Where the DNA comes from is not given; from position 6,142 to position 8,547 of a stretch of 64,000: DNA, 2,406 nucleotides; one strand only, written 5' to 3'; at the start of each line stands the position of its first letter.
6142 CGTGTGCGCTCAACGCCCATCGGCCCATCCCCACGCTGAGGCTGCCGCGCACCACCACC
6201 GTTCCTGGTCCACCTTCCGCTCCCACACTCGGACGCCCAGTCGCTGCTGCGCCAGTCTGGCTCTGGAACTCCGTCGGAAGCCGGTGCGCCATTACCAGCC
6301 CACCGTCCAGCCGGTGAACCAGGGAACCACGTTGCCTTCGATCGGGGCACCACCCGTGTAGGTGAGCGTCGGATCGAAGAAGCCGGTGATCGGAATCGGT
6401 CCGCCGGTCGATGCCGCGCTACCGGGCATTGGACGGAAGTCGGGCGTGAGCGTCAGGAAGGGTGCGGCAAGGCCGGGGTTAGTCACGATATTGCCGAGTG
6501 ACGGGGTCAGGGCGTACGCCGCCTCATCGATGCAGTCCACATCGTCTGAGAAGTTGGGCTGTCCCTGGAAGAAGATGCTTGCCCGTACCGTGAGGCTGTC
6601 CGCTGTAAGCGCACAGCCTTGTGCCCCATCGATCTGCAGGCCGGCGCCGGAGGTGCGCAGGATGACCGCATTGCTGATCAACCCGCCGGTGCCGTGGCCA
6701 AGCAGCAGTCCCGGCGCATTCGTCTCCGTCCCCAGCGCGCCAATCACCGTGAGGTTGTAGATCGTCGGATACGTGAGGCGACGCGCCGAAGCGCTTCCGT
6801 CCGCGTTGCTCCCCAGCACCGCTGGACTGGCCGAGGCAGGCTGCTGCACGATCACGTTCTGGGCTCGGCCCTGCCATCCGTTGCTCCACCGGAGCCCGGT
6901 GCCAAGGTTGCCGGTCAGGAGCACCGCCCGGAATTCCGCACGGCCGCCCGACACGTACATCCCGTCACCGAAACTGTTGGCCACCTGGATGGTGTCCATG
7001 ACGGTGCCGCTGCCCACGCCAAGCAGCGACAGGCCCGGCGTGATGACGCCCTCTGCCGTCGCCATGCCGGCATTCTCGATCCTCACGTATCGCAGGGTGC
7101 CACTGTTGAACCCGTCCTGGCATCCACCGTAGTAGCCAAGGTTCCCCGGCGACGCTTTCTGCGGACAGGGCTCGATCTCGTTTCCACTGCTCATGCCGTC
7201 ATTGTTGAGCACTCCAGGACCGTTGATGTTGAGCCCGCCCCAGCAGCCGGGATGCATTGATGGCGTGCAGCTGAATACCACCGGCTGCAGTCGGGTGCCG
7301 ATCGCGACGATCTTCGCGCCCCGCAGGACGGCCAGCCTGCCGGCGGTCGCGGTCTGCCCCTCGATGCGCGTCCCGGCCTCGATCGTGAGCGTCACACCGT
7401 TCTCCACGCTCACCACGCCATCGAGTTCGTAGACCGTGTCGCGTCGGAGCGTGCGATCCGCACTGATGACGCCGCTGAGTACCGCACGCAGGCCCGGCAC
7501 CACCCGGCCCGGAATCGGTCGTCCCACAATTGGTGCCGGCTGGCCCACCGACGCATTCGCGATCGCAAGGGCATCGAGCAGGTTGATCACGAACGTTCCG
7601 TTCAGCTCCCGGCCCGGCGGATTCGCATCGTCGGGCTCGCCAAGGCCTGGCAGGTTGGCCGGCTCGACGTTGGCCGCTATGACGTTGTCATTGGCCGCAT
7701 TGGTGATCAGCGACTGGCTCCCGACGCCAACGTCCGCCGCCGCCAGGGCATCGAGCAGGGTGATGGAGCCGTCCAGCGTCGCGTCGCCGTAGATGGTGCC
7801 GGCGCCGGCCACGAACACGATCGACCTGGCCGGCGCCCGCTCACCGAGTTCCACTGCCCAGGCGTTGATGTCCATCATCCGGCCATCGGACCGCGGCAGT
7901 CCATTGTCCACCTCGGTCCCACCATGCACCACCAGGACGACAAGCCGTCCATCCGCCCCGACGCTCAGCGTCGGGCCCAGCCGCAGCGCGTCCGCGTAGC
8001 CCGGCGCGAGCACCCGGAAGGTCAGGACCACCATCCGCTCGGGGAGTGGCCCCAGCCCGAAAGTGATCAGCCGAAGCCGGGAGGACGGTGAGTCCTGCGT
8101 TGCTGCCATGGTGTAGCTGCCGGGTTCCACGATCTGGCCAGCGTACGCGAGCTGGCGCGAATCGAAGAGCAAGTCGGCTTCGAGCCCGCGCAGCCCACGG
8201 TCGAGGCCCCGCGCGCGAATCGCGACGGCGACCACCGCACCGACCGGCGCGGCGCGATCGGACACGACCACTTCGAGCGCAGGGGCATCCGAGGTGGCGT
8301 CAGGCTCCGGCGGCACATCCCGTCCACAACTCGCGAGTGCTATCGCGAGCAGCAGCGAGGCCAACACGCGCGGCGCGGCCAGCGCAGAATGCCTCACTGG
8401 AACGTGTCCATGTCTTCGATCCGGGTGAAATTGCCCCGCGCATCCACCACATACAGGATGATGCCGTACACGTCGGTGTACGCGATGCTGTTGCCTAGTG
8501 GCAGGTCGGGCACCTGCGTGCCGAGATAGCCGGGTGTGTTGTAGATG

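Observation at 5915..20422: TonB-dependent receptor heads a translationally coupled operon of giant lipoproteins with cohesin-like, dockerin-like, PKD and FN3 modules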

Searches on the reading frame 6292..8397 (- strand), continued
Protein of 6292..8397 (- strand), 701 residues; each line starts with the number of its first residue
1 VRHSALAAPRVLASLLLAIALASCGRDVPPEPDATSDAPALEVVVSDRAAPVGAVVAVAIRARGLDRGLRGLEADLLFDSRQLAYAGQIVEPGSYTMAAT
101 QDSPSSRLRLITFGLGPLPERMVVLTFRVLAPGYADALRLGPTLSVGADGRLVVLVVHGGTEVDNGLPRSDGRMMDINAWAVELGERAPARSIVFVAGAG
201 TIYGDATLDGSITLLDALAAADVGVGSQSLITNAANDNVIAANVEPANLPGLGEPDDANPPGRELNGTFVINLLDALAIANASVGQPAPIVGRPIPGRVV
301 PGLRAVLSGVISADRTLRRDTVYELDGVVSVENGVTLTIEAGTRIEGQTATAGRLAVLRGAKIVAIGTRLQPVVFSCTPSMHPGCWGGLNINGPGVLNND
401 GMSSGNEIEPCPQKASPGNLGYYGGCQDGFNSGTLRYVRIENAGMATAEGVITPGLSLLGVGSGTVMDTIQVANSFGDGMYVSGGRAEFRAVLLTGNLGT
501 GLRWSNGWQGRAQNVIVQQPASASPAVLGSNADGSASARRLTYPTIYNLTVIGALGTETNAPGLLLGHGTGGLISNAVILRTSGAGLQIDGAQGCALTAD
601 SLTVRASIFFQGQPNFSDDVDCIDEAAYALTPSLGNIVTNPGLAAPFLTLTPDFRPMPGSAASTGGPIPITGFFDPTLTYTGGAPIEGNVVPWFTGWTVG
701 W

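Call 71: list_cluster_members(proteins=[P0217, P0219, P0228, P0260])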
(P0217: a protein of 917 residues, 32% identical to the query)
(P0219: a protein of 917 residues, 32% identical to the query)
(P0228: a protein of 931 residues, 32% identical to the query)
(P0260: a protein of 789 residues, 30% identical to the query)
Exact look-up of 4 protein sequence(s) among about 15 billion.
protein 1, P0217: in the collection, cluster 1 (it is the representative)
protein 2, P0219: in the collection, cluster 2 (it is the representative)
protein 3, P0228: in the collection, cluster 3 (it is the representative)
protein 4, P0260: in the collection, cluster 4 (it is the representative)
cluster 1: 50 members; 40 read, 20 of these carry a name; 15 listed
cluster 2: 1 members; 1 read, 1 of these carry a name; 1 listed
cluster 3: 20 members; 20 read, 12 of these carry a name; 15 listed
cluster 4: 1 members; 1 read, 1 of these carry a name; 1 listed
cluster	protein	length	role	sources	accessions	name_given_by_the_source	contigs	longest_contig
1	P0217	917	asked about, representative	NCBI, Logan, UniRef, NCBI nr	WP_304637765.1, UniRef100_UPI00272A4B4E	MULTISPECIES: hypothetical protein [Pseudoalteromonas] | hypothetical protein n=1 Tax=Pseudoalteromonas TaxID=53246 RepID=UPI00272A4B4E | hypothetical protein [Pseudoalteromonas sp.]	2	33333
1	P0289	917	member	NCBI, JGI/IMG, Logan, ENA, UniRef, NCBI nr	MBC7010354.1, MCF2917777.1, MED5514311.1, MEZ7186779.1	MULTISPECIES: hypothetical protein [unclassified Pseudoalteromonas] | hypothetical protein | hypothetical protein n=1 Tax=Pseudoalteromonas TaxID=53246 RepID=UPI00110A844C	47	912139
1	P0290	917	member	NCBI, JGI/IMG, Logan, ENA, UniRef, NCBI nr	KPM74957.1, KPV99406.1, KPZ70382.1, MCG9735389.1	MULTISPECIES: hypothetical protein [Pseudoalteromonas] | hypothetical protein n=1 Tax=Pseudoalteromonas TaxID=53246 RepID=UPI0006C9FBD2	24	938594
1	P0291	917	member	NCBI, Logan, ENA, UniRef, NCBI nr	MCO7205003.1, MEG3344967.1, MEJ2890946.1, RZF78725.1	hypothetical protein WDB89_00105 [Pseudoalteromonas sp. B5MOD-1] | hypothetical protein n=1 Tax=Pseudoalteromonas TaxID=53246 RepID=UPI000784FF8C | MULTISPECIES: hypothetical protein [Pseudoalteromonas]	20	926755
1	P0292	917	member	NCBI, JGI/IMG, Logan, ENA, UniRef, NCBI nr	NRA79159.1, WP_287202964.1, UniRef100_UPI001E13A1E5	MAG: hypothetical protein HRU18_13200 [Pseudoalteromonas sp.] | hypothetical protein n=1 Tax=Pseudoalteromonas sp. TaxID=53249 RepID=UPI001E13A1E5 | hypothetical protein [Pseudoalteromonas sp.]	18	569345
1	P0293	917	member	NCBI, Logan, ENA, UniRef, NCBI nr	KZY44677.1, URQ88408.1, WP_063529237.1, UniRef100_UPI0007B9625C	hypothetical protein J8Z28_21210 [Pseudoalteromonas sp. SCSIO 43088] | hypothetical protein n=1 Tax=Pseudoalteromonas TaxID=53246 RepID=UPI0007B9625C | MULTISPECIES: hypothetical protein [Pseudoalteromonas]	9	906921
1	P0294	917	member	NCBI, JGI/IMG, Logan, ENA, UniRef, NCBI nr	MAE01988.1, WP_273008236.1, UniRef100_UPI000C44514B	hypothetical protein [Pseudoalteromonas lipolytica] | hypothetical protein n=1 Tax=Pseudoalteromonas lipolytica TaxID=570156 RepID=UPI000C44514B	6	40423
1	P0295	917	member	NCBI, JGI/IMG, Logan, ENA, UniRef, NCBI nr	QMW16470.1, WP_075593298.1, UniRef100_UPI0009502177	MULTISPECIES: hypothetical protein [unclassified Pseudoalteromonas] | hypothetical protein | hypothetical protein n=1 Tax=unclassified Pseudoalteromonas TaxID=194690 ...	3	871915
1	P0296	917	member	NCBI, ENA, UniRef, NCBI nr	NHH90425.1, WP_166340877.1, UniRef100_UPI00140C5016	hypothetical protein [Pseudoalteromonas sp. MB47] | hypothetical protein n=1 Tax=Pseudoalteromonas sp. MB47 TaxID=2588452 RepID=UPI00140C5016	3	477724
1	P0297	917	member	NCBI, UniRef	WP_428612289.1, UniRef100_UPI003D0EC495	hypothetical protein [Pseudoalteromonas sp.] | hypothetical protein n=1 Tax=Pseudoalteromonas sp. TaxID=53249 RepID=UPI003D0EC495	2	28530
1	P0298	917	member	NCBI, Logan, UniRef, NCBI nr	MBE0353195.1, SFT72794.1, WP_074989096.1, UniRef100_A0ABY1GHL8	hypothetical protein [Pseudoalteromonas lipolytica] | Lipoprotein n=1 Tax=Pseudoalteromonas lipolytica TaxID=570156 RepID=A0ABY1GHL8_9GAMM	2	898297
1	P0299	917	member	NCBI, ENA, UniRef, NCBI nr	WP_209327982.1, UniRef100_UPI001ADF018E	hypothetical protein [Pseudoalteromonas sp. PA2MD11] | hypothetical protein n=1 Tax=Pseudoalteromonas sp. PA2MD11 TaxID=2785057 ...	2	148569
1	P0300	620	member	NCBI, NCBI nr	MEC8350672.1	MAG: hypothetical protein VXZ93_00360, partial [Pseudomonadota bacterium] | hypothetical protein [Pseudomonadota bacterium]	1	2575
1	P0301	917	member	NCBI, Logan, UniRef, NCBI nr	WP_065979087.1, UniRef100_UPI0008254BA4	hypothetical protein [Pseudoalteromonas lipolytica] | hypothetical protein n=1 Tax=Pseudoalteromonas lipolytica TaxID=570156 RepID=UPI0008254BA4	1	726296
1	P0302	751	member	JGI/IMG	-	hypothetical protein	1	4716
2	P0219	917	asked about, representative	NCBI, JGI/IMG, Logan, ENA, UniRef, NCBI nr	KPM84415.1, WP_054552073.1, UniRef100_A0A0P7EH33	hypothetical protein [Pseudoalteromonas lipolytica] | Lipoprotein n=1 Tax=Pseudoalteromonas lipolytica TaxID=570156 RepID=A0A0P7EH33_9GAMM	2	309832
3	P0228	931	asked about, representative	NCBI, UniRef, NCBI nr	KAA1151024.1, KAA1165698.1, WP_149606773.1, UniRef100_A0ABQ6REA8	hypothetical protein [Pseudoalteromonas fuliginea] | Lipoprotein n=1 Tax=Pseudoalteromonas fuliginea TaxID=1872678 RepID=A0ABQ6REA8_9GAMM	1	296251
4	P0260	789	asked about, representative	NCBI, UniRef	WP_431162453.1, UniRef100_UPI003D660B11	hypothetical protein [Flagellimonas beolgyonensis] | hypothetical protein n=1 Tax=Flagellimonas beolgyonensis TaxID=864064 RepID=UPI003D660B11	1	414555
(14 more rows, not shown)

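Call 76: find_encoding_contigs(protein=P0219, flank=8000, max_places=1)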
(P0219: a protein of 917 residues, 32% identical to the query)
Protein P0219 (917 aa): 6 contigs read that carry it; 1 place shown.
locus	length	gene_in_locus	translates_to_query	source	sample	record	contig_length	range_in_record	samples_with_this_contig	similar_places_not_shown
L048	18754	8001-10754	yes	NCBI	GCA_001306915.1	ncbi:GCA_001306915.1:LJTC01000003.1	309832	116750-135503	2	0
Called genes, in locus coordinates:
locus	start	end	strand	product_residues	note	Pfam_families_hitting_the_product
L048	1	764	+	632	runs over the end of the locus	PF02743:dCache_1, PF22673:MCP-like_PDC_1, PF00672:HAMP, PF00015:MCPsignal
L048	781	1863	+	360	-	PF20966:MASE6 (weak), PF00990:GGDEF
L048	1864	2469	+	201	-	PF01323:DSBA, PF13743:Thioredoxin_5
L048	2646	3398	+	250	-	PF11932:DUF3450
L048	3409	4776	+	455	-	PF01618:MotA_ExbB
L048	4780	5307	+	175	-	PF01618:MotA_ExbB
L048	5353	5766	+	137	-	PF02472:ExbD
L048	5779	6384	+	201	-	PF03544:TonB_C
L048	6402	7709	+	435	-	PF12895:ANAPC3 (faint), PF13428:TPR_14 (faint), PF13432:TPR_16 (faint), PF07719:TPR_2 (faint), PF13181:TPR_8 (faint), PF13424:TPR_12 (faint), PF00515:TPR_1 (faint)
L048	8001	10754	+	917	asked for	PF28492:Beta_helix_4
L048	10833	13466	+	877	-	PF07715:Plug (weak), PF00593:TonB_dep_Rec_b-barrel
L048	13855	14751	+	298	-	PF00781:DAGK_cat, PF19279:YegS_C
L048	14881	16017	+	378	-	PF01118:Semialdhyde_dh, PF02774:Semialdhyde_dhC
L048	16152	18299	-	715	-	PF07715:Plug, PF00593:TonB_dep_Rec_b-barrel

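Call 77: find_encoding_contigs(protein=P0260, flank=8000, max_places=1)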
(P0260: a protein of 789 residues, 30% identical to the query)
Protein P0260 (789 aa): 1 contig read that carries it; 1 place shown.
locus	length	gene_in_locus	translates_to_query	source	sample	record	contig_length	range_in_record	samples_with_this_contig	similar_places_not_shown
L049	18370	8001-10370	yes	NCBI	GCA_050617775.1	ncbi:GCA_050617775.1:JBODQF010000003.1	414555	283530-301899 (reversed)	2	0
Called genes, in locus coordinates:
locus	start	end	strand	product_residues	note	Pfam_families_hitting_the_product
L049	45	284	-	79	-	PF01106:NifU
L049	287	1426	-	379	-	PF01883:FeS_assembly_P, PF00142:Fer4_NifH (faint), PF01656:CbiA, PF02374:ArsA_ATPase (weak), PF09140:MipZ (weak), PF10609:ParA, PF13614:AAA_31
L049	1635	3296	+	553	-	PF01425:Amidase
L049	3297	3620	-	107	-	PF01035:DNA_binding_1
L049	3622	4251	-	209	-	PF01810:LysE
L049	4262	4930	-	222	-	PF02390:Methyltransf_4, PF08242:Methyltransf_12 (weak), PF13649:Methyltransf_25 (weak), PF13847:Methyltransf_31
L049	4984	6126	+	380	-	PF13528:Glyco_trans_1_3 (faint), PF04101:Glyco_tran_28_C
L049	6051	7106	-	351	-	PF00512:HisKA, PF02518:HATPase_c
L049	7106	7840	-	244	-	PF00072:Response_reg, PF00486:Trans_reg_C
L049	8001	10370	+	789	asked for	PF28492:Beta_helix_4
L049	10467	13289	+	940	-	PF13620:CarboxypepD_reg, PF13715:CarbopepD_reg_2, PF07715:Plug, PF00593:TonB_dep_Rec_b-barrel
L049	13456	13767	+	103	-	PF18962:Por_Secre_tail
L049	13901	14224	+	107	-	PF18962:Por_Secre_tail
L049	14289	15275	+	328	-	PF04443:LuxE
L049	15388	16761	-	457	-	PF00579:tRNA-synt_1b, PF22421:SYY_C-terminal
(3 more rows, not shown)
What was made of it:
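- The same holds in Pseudoalteromonas and Flagellimonas (calls 76, 77).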

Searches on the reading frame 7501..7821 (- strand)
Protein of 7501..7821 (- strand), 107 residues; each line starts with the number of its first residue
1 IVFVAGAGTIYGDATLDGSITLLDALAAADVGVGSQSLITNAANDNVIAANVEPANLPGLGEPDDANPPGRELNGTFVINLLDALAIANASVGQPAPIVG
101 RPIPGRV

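Call 60: predict_structure(alignment_id=A8)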
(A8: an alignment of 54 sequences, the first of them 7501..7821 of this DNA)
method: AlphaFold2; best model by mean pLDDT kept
length: 107 residues; sequences in the alignment: 54
mean_pLDDT: 79.2   pTM: 0.75
mean pLDDT of the five models: 79.2, 58.5, 55.7, 55.3, 52.8
residues with pLDDT >= 90: 24; 70-90: 58; 50-70: 25; < 50: 0
segments of 3 or more residues with pLDDT < 50: none
pLDDT, mean of each block of 10 residues (from residue 1): 68 87 93 86 83 72 73 83 91 75 54
secondary structure, 60 per line:
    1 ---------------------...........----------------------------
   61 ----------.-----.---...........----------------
elements in order: H22-32 H81-91
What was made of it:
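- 6292..8397 (-): 701-aa 'B-type' lipoprotein, a paralogue of the 807-aa protein: lipobox, cohesin (aa ~39-175, nt ~7873-8283), dockerin-like module (aa 193-299, nt 7501-7821), and a Beta_helix_4 domain (nt 6295-7485) with degenerate motifs. Dockerin-only AF2 model: pLDDT 79, pTM 0.75 (call 60).
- On Dockerin type I (Pfam PF00404): The model has helices at residues 22-32 and 81-91, directly after the loops (call 60).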

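Call 62: fold_search(model_id=the predicted structure, library=pdb)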
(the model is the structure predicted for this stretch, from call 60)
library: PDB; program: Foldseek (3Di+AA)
matches with E <= 10: 27; with E <= 0.001: 0
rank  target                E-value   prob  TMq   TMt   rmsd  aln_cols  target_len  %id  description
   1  4uyq_B                1.0e-01  0.97  0.51  0.73   3.2        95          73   19  High resolution structure of the third cohesin ScaC in complex with the ScaB dockerin with a mutation in the C-termina (released 2015-04-15)
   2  5n5p_B                2.0e-01  0.69  0.51  0.61   6.0       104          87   15  Crystal structure of Ruminococcus flavefaciens' type III complex containing the fifth cohesin from scaffoldin B and th (released 2018-02-28)
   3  8ajy_B                2.1e-01  0.80  0.45  0.56   3.2        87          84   17  Ruminococcus flavefaciens Cohesin-Dockerin structure: dockerin from ScaH adaptor scaffoldin in complex with the cohesi (released 2022-11-02)
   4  4uyp_B                2.6e-01  0.90  0.46  0.66   3.5        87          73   21  High resolution structure of the third cohesin ScaC in complex with the ScaB dockerin with a mutation in the N-termina (released 2015-04-15)
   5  5m2s_B                4.0e-01  0.44  0.43  0.56   4.3        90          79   21  R. flavefaciens' third ScaB cohesin in complex with a group 1 dockerin (released 2017-07-05)
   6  5m2o_B                4.3e-01  0.51  0.44  0.60   4.4        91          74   19  R. flavefaciens' third ScaB cohesin in complex with a group 1 dockerin (released 2017-07-05)
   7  6kg9_MODEL_1_A        1.2e+00  0.28  0.43  0.64   4.6        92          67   15  Solution structure of CaDoc0917 from Clostridium acetobutylicum (released 2020-07-08)
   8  6kgf_D                1.3e+00  0.25  0.40  0.64   4.0        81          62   18  Crystal structure of CaDoc0917(R16D)-CaCohA2 complex at pH 8.2 (released 2020-07-08)
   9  4iu2_B                1.8e+00  0.15  0.44  0.22   5.5       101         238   13  Cohesin-dockerin -X domain complex from Ruminococcus flavefacience (released 2013-04-24)
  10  4wkz_A                1.8e+00  0.10  0.36  0.17  10.0       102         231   15  Complex of autonomous ScaG cohesin CohG and X-doc domains (released 2015-12-23)
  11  6kgf_B                2.1e+00  0.21  0.41  0.67   4.2        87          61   16  Crystal structure of CaDoc0917(R16D)-CaCohA2 complex at pH 8.2 (released 2020-07-08)
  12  4iu3_B                2.1e+00  0.14  0.44  0.22   5.4       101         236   13  Cohesin-dockerin -X domain complex from Ruminococcus flavefacience (released 2013-04-24)
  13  2ccl_B                2.5e+00  0.20  0.43  0.68   4.2        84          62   15  THE S45A, T46A MUTANT OF THE TYPE I COHESIN-DOCKERIN COMPLEX FROM THE CELLULOSOME OF CLOSTRIDIUM THERMOCELLUM (released 2007-02-13)
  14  6kge_D                3.1e+00  0.20  0.45  0.73   3.9        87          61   17  Crystal structure of CaDoc0917(R16D)-CaCohA2 complex at pH 5.5 (released 2020-07-08)
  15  2mte_MODEL_1_A        3.1e+00  0.16  0.44  0.64   3.9        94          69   17  Solution structure of Doc48S (released 2014-10-15)
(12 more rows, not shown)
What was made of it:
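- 6292..8397 (-): 26 of 27 PDB fold matches are dockerins (call 62).
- Foldseek E-values for the dockerin are 0.1-10 (call 62).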
